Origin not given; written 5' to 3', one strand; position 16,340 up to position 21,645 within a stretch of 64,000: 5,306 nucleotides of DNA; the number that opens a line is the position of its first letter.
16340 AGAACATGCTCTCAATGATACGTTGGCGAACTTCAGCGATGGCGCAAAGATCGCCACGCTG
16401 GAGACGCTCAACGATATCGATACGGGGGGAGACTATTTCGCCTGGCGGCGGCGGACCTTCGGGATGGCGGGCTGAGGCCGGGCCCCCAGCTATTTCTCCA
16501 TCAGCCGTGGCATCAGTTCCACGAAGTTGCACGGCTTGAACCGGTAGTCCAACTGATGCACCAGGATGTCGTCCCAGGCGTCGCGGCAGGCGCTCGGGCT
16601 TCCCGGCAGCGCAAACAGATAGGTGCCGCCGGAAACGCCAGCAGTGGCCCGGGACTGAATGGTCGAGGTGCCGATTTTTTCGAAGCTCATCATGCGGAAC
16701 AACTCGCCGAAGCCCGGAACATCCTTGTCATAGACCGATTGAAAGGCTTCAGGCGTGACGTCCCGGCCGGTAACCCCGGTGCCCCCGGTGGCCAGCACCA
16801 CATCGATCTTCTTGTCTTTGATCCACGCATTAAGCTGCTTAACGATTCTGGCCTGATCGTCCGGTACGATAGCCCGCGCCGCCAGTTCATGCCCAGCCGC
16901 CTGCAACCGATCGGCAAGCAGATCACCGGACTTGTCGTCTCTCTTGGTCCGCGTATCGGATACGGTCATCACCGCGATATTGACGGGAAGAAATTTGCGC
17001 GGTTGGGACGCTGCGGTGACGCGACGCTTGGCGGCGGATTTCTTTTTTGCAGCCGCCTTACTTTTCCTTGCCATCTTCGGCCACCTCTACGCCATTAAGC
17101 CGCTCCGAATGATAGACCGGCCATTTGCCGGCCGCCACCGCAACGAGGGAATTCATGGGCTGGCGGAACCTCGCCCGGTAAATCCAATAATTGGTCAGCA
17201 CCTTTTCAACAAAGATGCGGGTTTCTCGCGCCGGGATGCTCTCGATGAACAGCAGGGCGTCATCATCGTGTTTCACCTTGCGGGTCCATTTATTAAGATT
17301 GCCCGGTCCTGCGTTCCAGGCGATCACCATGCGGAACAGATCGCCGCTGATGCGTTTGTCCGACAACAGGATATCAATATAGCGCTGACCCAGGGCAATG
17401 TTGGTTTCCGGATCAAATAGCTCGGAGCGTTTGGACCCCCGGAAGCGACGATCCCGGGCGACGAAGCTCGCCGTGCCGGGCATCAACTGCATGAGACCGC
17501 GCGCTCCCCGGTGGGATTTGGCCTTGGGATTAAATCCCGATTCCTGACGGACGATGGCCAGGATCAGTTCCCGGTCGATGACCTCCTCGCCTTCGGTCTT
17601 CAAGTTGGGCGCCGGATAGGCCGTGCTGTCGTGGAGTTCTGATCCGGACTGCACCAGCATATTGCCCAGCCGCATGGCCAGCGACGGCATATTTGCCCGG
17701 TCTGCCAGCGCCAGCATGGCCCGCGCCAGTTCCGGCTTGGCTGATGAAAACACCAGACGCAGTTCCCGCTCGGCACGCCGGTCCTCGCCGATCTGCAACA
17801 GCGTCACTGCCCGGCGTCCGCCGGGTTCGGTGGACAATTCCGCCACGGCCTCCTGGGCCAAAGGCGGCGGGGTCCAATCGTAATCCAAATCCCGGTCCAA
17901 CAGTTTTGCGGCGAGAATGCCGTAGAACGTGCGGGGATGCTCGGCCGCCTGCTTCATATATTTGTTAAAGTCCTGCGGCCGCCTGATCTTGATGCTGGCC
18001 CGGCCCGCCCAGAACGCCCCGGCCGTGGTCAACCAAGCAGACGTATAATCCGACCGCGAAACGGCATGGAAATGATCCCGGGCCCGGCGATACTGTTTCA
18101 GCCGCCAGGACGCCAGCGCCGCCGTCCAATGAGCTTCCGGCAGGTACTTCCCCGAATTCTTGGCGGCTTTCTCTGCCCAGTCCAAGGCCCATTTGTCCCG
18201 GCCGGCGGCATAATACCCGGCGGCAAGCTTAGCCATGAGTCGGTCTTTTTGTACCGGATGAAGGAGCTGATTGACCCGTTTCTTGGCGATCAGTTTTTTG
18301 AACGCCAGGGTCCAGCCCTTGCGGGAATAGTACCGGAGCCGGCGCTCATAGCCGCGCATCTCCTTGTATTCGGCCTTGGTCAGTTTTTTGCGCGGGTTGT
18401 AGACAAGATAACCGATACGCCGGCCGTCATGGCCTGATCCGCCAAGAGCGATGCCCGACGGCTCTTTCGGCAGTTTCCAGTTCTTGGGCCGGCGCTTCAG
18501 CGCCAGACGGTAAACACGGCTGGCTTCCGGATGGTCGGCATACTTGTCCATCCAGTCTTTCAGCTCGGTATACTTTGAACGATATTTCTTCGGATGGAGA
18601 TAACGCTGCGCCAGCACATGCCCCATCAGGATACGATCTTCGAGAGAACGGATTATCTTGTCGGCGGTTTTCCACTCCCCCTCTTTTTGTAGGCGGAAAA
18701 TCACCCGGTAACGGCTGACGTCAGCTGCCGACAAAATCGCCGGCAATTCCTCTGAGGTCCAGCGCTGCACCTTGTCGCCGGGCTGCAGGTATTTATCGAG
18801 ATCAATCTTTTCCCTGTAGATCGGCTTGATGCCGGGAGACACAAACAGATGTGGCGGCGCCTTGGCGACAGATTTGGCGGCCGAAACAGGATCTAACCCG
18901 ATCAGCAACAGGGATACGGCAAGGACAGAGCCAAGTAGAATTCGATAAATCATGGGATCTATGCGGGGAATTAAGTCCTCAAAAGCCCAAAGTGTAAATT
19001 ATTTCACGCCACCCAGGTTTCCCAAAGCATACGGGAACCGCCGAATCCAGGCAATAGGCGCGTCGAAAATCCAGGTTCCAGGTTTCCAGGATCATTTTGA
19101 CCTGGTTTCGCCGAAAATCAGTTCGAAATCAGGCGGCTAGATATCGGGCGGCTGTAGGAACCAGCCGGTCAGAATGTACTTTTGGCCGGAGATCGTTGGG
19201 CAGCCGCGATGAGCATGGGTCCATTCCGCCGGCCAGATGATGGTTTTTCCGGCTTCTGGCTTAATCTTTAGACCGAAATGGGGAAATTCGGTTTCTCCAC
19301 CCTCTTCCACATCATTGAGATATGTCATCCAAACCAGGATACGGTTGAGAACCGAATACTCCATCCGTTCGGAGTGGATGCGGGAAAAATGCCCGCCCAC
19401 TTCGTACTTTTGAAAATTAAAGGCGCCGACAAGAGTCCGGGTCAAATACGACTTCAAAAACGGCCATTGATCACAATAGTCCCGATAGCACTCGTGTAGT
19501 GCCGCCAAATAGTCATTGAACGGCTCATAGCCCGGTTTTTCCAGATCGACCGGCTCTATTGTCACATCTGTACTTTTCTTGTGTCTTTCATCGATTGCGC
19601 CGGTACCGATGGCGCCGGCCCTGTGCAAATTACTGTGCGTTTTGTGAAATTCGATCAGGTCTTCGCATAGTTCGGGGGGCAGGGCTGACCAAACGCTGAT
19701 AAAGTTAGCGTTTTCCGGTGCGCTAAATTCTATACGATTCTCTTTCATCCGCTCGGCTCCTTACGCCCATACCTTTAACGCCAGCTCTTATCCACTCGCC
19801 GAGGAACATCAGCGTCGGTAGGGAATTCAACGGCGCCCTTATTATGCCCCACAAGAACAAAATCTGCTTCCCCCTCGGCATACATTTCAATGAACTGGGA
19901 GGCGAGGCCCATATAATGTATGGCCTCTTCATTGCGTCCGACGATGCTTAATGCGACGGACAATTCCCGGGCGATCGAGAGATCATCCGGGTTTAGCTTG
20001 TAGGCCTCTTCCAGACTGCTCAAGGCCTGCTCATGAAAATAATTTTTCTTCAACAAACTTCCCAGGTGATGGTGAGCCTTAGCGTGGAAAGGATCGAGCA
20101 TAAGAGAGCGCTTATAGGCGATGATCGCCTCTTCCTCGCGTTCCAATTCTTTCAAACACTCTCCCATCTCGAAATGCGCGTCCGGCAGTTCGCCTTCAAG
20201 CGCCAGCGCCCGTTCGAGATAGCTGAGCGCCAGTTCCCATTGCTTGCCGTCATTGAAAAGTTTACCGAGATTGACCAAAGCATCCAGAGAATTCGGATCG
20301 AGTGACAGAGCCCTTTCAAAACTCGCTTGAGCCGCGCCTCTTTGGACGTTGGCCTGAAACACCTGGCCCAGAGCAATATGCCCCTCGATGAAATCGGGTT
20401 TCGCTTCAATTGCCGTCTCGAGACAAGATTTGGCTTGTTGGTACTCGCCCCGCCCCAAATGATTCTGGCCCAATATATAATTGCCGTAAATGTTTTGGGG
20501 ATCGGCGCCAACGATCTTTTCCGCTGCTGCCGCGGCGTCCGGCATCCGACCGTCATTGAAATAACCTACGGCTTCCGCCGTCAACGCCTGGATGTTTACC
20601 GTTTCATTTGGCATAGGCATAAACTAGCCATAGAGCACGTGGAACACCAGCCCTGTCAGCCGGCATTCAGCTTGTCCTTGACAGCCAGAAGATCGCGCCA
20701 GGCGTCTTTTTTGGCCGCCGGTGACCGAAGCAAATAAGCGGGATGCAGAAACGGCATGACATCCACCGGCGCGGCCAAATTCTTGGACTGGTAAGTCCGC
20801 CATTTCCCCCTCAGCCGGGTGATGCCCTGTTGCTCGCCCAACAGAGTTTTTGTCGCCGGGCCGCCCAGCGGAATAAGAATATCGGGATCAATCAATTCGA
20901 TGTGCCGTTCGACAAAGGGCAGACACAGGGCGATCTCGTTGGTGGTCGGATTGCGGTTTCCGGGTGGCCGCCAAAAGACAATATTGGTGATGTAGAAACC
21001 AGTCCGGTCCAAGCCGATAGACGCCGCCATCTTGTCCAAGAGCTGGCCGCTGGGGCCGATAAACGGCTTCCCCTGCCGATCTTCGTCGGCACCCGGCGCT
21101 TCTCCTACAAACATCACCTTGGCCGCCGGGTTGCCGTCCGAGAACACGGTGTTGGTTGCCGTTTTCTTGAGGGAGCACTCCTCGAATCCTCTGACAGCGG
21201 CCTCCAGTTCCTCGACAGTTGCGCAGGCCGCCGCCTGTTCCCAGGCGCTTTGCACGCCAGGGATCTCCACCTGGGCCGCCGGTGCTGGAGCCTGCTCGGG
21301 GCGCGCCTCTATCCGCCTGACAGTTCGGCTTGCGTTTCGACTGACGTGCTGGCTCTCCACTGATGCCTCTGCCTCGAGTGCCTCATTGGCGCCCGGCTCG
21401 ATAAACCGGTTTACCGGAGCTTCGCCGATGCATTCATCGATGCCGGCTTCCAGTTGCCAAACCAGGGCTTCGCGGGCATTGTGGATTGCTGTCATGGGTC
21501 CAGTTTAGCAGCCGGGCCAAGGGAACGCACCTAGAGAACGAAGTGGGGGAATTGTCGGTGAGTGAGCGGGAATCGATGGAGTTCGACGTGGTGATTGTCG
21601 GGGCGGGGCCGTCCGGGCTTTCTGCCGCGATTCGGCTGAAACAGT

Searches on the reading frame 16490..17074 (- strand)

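Call 11: search_protein_families(library=pfam, proteins=[window:16490-17074:-], max_evalue=0.01)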
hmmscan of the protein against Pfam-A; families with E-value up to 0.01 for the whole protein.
window:16490-17074:- (194 aa): 1 family
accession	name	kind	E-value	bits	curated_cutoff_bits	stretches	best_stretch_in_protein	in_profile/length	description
PF00994.29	MoCF_biosynth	-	6.3e-34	117.2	26.6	1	34-175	1-142/144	Probable molybdopterin binding domain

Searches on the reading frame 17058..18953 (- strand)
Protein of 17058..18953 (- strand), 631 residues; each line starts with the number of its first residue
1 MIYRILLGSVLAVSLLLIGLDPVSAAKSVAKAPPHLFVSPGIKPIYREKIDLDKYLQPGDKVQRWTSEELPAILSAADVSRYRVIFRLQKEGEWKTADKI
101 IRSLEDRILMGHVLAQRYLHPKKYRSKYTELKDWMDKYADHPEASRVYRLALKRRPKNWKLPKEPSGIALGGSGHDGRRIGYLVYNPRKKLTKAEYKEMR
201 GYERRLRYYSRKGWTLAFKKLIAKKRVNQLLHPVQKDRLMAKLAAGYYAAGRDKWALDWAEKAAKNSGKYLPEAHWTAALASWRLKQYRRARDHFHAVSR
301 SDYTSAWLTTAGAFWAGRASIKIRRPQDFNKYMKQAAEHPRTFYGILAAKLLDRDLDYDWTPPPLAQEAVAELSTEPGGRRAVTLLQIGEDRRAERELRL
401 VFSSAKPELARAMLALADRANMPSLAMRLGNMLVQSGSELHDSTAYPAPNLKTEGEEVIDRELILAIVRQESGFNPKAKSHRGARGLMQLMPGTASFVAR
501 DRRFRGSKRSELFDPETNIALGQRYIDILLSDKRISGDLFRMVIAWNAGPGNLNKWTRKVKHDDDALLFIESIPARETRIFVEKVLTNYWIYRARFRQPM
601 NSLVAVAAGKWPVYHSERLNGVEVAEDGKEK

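Call 62: search_protein_families(library=pfam, proteins=[window:17058-18953:-], max_evalue=0.0001)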
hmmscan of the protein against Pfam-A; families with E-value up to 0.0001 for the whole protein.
window:17058-18953:- (631 aa): 1 family
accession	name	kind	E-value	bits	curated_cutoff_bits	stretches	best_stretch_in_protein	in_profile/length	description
PF01464.25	SLT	-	1.7e-27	95.7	21.3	1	455-567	8-115/117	Transglycosylase SLT domain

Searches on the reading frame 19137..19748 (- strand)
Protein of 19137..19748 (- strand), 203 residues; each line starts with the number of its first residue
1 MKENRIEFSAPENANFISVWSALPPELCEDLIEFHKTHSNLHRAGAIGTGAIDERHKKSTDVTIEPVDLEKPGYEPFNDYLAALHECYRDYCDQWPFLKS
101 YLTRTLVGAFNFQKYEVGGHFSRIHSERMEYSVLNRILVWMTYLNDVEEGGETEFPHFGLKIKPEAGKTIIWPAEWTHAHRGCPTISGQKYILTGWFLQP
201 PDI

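Call 11: search_protein_families(library=pfam, proteins=[window:19137-19748:-], max_evalue=0.01)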
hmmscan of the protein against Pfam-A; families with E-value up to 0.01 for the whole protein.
window:19137-19748:- (203 aa): 1 family
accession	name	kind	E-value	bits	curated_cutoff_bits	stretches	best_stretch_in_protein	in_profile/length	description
PF13640.12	2OG-FeII_Oxy_3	-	2e-12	48.3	27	1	111-197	2-97/98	2OG-Fe(II) oxygenase superfamily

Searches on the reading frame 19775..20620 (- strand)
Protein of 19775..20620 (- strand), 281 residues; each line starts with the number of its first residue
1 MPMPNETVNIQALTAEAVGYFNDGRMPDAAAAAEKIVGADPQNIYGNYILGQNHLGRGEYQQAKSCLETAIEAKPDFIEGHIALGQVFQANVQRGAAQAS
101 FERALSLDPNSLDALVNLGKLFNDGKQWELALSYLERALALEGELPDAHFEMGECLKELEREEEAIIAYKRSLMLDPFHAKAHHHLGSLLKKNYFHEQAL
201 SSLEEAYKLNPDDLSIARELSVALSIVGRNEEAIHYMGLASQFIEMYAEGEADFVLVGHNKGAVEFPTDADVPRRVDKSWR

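Call 11: search_protein_families(library=pfam, proteins=[window:19775-20620:-], max_evalue=0.01)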
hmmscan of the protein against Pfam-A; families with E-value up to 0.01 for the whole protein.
window:19775-20620:- (281 aa): 19 families
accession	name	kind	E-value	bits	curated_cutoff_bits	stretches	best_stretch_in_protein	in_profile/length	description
PF07719.23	TPR_2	-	2.3e-25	87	27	3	146-177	1-32/34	Tetratricopeptide repeat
PF13181.12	TPR_8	-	1.1e-21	75.5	25.7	2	147-178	2-33/34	Tetratricopeptide repeat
PF13414.12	TPR_11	-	5e-21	74.6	26.8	2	57-91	7-41/42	TPR repeat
PF00515.34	TPR_1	-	6.9e-20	70.4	27.8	1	146-177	1-32/34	Tetratricopeptide repeat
PF14559.12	TPR_19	-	1.5e-19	70.5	25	2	23-84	4-65/68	Tetratricopeptide repeat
PF13432.12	TPR_16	-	2e-18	66.9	32.7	2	83-140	2-59/65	Tetratricopeptide repeat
PF13431.12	TPR_17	-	1.6e-17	62.6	24.4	1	101-131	2-32/34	Tetratricopeptide repeat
PF13428.12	TPR_14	-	2.3e-15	56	23.5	0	113-154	2-43/44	Tetratricopeptide repeat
PF23914.1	TPR_CcmH_CycH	-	3.6e-13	50.1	42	2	55-120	27-92/158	Cytochrome c-type biogenesis protein H TPR domain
PF13371.12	TPR_9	-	3e-11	43.6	35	2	96-149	13-66/73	Tetratricopeptide repeat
PF12895.13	ANAPC3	-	3.8e-11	43.6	27.2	1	100-171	11-81/82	Anaphase-promoting complex, cyclosome, subunit 3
PF13424.12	TPR_12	-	1.9e-10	41.2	30.1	1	113-173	4-72/77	Tetratricopeptide repeat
PF14561.12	TPR_20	-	2.6e-08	34.5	25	1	197-235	5-43/90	Tetratricopeptide repeat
PF13174.12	TPR_6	-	2.7e-08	34.3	26.3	0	113-139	1-27/33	Tetratricopeptide repeat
PF13176.12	TPR_7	-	3e-08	33.5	27.9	0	114-147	1-34/36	Tetratricopeptide repeat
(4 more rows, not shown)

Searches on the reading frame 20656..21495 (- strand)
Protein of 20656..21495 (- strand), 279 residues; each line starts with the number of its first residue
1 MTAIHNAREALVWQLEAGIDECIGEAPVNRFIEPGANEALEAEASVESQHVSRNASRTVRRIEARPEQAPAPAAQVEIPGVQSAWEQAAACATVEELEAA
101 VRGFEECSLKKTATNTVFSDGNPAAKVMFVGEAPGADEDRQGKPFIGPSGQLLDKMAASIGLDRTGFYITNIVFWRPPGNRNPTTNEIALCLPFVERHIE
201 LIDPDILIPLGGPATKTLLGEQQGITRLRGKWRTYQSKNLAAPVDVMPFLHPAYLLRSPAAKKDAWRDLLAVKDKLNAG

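Call 11: search_protein_families(library=pfam, proteins=[window:20656-21495:-], max_evalue=0.01)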
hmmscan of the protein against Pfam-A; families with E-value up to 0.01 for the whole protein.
window:20656-21495:- (279 aa): 1 family
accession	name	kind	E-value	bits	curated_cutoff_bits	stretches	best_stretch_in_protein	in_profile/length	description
PF03167.25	UDG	-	4.2e-37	127.8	24.3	1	118-269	1-140/141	Uracil DNA glycosylase superfamily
